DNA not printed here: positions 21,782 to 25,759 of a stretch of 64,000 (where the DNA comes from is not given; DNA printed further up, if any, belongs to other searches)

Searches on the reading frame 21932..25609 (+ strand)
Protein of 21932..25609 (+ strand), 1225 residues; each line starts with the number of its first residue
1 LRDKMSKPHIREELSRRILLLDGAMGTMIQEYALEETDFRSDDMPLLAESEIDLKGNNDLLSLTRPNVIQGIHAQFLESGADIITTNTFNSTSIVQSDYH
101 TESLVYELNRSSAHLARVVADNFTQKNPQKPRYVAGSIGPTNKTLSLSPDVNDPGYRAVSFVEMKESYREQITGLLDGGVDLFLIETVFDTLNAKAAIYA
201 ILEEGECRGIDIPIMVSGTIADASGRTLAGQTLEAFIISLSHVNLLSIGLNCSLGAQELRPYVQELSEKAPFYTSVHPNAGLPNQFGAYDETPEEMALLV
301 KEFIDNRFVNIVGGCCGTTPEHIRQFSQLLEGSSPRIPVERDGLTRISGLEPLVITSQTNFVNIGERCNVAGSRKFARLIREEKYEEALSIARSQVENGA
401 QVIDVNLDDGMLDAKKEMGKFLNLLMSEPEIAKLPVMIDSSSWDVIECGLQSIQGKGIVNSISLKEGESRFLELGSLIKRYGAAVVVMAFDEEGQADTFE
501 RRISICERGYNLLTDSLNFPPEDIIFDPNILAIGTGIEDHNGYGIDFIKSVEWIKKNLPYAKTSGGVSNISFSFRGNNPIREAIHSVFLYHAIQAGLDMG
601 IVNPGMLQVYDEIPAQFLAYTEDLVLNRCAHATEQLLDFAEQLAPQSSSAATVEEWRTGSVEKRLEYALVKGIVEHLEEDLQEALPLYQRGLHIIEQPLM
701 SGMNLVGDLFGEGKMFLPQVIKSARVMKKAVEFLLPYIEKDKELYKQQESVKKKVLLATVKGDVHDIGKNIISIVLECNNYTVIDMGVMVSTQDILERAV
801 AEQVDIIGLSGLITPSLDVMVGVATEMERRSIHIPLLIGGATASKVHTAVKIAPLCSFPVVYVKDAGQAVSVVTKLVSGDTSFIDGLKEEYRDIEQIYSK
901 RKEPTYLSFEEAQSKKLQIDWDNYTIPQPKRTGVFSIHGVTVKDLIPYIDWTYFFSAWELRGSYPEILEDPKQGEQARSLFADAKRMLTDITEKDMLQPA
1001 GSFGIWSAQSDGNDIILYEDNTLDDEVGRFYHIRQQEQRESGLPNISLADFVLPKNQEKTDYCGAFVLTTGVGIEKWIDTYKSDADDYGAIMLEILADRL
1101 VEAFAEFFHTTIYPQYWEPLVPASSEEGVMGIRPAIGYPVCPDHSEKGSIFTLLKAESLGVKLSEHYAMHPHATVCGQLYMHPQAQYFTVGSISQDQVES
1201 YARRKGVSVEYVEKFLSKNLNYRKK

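Call 35: search_protein_families(library=ncbifam, proteins=[window:21932-25609:+], max_evalue=1e-10)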
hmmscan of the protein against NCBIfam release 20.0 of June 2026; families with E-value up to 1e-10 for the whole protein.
window:21932-25609:+ (1225 aa): 13 families
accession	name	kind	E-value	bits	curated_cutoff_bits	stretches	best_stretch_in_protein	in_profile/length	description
NF007024.0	PRK09490.1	equivalog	0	1835.2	1497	1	6-1224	8-1233/1234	methionine synthase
TIGR02082.1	metH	equivalog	0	1577.2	1010.85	1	14-1190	1-1182/1182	methionine synthase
NF006396.0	PRK08645.1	equivalog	2e-55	188.1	453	1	9-335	3-289/611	bifunctional homocysteine S-methyltransferase/methylenetetrahydrofolate reductase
NF005719.0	PRK07535.1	domain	5.8e-38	130.6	259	1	362-615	2-240/268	methyltetrahydrofolate:corrinoid/iron-sulfur protein methyltransferase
NF005718.0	PRK07534.1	equivalog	1.8e-36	126.1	338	1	58-334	37-298/337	betaine--homocysteine S-methyltransferase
TIGR02370.1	pyl_corrinoid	subfamily_domain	1.7e-33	115.7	215.3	1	667-845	4-179/197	methyltransferase cognate corrinoid protein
NF040655.1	MtaC_Meth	equivalog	2e-28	99.1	420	1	667-891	41-250/253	methanol--corrinoid protein MtaC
NF041607.1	dimeth_corrin_MtbC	equivalog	3e-28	98.7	350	1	693-871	28-197/203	dimethylamine corrinoid protein MtbC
NF040669.1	MtaC2_Meth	equivalog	5.4e-26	91.5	450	1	663-894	44-262/267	methanol--corrinoid protein MtaC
NF007020.0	PRK09485.1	equivalog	6.6e-26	91.1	215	1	63-330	42-303/306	homocysteine S-methyltransferase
NF047996.1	corrin_MtgC_2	exception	7.7e-26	90.9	370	1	668-843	11-182/212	glycine betaine-specific corrinoid protein MtgC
NF047995.1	corrinoid_MtgC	exception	2.4e-23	82.7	310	1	665-847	8-189/215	glycine betaine-specific corrinoid protein MtgC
NF040758.1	CODH_ACS_meth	exception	9.3e-21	74.3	370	1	360-613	3-242/261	carbon monoxide dehydrogenase/acetyl-CoA synthase methytransferase subunit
